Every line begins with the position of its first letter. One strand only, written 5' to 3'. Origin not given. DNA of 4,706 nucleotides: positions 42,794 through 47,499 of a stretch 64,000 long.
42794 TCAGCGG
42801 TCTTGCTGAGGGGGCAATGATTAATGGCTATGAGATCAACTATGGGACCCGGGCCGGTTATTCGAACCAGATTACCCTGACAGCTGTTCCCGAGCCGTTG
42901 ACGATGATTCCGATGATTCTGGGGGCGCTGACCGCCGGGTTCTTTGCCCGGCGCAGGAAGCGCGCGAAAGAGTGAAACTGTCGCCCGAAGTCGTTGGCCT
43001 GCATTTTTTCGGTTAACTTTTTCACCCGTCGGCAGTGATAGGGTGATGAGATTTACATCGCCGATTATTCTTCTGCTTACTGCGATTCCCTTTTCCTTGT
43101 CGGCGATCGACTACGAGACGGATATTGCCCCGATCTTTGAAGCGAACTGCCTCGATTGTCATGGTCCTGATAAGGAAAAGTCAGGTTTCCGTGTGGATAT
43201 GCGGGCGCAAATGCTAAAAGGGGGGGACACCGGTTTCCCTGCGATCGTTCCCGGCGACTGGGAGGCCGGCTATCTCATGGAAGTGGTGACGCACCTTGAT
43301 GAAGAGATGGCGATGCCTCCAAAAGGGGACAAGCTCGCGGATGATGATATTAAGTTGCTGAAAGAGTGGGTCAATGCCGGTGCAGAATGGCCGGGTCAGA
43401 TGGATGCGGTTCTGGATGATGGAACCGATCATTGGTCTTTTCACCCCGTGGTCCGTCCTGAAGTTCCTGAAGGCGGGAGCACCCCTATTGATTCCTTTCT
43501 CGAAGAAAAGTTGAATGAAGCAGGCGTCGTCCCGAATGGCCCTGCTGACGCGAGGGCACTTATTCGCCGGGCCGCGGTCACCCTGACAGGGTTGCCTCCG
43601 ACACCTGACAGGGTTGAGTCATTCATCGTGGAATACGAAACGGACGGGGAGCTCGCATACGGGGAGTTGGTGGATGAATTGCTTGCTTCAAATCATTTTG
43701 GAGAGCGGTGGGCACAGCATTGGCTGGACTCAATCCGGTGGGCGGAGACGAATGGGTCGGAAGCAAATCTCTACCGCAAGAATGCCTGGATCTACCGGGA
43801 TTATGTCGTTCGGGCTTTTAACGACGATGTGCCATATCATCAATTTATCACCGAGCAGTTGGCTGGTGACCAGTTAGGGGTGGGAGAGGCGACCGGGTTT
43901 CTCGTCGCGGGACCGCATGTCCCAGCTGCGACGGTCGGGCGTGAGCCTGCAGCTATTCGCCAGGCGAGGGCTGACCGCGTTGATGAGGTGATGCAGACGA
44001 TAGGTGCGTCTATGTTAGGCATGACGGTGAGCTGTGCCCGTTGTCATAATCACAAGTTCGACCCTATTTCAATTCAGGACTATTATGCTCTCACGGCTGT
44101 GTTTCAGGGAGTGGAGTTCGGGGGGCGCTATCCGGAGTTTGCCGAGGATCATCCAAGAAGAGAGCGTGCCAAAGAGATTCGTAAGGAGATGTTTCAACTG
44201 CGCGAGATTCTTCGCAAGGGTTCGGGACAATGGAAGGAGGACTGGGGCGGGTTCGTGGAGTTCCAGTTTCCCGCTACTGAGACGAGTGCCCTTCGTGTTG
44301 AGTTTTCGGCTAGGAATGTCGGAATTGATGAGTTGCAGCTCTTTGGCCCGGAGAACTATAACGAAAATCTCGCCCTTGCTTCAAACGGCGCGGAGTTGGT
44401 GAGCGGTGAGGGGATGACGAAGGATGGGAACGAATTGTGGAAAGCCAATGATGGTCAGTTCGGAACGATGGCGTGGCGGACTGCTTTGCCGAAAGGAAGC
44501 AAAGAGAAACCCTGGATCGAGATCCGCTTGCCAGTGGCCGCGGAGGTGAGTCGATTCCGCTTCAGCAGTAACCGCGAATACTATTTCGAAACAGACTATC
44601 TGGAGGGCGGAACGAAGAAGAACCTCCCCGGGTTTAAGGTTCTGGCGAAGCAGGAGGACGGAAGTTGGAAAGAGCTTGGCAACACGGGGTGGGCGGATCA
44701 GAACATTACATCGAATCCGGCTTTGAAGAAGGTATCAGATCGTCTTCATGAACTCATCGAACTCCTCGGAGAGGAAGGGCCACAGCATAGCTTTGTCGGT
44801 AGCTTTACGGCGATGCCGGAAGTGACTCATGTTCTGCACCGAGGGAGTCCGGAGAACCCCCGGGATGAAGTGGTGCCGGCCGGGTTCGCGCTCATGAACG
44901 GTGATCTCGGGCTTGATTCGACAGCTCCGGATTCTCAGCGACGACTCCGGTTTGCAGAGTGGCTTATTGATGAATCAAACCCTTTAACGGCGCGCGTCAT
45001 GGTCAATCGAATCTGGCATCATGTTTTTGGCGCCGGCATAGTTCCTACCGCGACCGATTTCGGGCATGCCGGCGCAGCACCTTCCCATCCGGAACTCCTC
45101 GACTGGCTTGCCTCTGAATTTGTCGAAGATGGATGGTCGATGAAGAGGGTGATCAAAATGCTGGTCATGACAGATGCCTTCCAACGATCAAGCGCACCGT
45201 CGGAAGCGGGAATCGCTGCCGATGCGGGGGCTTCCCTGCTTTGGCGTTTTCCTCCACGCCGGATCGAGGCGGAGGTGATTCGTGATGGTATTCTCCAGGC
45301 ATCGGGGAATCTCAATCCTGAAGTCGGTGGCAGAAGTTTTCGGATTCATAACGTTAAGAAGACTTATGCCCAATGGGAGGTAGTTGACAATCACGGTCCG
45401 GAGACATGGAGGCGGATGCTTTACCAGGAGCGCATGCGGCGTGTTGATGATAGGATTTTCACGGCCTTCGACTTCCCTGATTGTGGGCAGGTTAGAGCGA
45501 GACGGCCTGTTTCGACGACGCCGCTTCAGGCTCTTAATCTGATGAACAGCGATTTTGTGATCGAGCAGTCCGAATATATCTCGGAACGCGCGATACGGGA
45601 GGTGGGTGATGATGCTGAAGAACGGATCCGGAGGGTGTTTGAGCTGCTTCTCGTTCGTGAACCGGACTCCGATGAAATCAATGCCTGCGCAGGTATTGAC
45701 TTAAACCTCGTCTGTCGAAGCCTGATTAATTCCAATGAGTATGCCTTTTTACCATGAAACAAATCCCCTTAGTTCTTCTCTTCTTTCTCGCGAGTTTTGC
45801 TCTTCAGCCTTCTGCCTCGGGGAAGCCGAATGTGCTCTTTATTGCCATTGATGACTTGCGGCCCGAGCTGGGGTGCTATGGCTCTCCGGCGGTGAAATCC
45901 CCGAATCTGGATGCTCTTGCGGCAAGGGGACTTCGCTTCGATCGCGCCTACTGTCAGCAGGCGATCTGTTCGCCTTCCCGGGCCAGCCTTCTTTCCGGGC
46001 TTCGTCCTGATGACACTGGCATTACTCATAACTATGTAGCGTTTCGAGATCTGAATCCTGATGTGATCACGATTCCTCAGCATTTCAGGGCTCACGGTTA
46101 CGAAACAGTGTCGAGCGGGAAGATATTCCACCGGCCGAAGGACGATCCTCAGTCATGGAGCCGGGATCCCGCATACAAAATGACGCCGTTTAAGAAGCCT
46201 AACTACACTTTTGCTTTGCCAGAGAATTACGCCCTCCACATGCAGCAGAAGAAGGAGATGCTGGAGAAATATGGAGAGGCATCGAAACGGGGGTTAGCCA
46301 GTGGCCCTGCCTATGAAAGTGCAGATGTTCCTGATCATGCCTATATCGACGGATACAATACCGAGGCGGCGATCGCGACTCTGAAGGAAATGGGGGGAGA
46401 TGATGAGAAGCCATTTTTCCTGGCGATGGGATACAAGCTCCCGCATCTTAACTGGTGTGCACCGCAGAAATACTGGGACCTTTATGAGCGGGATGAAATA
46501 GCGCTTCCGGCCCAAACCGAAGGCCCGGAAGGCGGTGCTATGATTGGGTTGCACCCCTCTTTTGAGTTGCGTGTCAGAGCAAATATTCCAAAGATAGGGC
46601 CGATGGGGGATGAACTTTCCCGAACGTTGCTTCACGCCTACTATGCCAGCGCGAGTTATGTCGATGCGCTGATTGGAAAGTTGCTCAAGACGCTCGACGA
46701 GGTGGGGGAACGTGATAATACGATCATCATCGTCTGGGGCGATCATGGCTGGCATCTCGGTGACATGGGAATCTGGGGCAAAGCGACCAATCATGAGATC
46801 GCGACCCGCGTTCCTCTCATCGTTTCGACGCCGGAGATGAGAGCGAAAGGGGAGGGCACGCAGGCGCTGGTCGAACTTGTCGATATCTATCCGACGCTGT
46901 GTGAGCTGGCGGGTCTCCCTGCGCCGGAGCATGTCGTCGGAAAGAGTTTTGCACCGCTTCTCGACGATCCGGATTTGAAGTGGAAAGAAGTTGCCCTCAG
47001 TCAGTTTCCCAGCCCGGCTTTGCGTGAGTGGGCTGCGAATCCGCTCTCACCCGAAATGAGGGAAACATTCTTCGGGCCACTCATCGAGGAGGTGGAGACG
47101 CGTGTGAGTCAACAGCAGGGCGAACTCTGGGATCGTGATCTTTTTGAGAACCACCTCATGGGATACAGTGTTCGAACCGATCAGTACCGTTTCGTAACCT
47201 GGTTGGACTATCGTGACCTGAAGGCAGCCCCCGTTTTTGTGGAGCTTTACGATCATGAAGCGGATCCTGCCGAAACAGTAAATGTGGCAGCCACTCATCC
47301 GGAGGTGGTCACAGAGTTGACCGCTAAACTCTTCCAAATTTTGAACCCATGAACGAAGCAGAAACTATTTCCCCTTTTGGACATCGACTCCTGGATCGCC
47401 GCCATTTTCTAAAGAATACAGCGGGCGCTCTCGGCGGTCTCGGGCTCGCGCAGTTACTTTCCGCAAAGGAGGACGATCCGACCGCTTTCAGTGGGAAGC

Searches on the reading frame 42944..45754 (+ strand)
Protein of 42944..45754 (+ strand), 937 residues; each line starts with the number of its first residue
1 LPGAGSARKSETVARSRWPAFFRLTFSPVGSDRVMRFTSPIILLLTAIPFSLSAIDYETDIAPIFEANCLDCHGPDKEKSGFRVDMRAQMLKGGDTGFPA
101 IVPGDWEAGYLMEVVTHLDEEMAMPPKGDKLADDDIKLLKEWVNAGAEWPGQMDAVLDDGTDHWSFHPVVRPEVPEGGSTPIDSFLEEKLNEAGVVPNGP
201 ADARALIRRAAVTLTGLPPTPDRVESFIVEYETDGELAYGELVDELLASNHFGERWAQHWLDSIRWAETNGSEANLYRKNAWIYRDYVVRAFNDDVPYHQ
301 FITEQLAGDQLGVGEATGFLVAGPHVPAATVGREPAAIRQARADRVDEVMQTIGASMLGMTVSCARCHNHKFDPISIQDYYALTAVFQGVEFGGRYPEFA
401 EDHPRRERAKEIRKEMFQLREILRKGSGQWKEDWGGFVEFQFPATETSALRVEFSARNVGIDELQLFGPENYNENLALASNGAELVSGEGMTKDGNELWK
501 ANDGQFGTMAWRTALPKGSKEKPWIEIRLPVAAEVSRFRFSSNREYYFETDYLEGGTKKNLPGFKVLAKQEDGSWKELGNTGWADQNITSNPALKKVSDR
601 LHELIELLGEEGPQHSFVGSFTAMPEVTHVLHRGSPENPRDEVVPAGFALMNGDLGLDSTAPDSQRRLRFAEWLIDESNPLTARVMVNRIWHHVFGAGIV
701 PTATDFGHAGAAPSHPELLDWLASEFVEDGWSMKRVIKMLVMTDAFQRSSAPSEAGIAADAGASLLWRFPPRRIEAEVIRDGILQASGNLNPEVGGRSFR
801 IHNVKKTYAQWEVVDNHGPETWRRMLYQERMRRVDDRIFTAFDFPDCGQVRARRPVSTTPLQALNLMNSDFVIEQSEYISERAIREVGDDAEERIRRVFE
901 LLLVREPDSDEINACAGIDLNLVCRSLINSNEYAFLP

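Call 25: search_protein_families(library=pfam, proteins=[window:42944-45754:+], max_evalue=0.001)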
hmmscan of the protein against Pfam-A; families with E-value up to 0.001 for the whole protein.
window:42944-45754:+ (937 aa): 5 families
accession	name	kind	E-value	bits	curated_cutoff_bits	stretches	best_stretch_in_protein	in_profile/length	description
PF07587.16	PSD1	-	5.3e-86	288.4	28.5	1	666-916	1-241/244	Protein of unknown function (DUF1553)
PF07583.16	PSCyt2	-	2.7e-70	237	29.8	1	181-390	1-207/209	Protein of unknown function (DUF1549)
PF07635.16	PSCyt1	-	2.2e-18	67.1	22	1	69-128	1-59/59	Planctomycete cytochrome C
PF13442.11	Cytochrome_CBB3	-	7.5e-10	39.4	27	1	61-143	6-68/68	Cytochrome C oxidase, cbb3-type, subunit III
PF00034.26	Cytochrom_C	-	2e-05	26.3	21.3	1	64-144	7-87/90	Cytochrome c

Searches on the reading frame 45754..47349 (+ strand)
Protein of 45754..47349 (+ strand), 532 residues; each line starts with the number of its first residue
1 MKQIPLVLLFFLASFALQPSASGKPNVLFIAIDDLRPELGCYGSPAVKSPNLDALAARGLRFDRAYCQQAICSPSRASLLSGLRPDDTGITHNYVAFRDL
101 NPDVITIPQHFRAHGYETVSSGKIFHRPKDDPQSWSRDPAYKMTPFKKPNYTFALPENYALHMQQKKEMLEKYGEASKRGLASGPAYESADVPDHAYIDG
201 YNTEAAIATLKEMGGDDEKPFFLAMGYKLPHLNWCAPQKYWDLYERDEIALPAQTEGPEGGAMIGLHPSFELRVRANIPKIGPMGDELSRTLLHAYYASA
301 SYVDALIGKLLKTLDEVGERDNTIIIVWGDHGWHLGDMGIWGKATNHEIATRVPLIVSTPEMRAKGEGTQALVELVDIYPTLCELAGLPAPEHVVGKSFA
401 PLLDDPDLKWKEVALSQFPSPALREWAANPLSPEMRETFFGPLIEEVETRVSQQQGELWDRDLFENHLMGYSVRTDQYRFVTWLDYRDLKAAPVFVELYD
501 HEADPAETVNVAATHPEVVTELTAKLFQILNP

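Call 25: search_protein_families(library=pfam, proteins=[window:45754-47349:+], max_evalue=0.001)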
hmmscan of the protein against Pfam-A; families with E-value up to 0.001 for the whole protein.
window:45754-47349:+ (532 aa): 4 families
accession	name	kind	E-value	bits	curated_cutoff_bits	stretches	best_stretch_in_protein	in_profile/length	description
PF00884.28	Sulfatase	-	4.4e-45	154.7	25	1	25-387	1-300/301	Sulfatase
PF16347.10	SGSH_C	-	5.3e-16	59.6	29.3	1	336-413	1-79/154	N-sulphoglucosamine sulphohydrolase, C-terminal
PF01663.27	Phosphodiest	-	5e-11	43.2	23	1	27-103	1-75/342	Type I phosphodiesterase / nucleotide pyrophosphatase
PF02995.22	DUF229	-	0.00047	19.4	25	1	290-338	300-348/496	Protein of unknown function (DUF229)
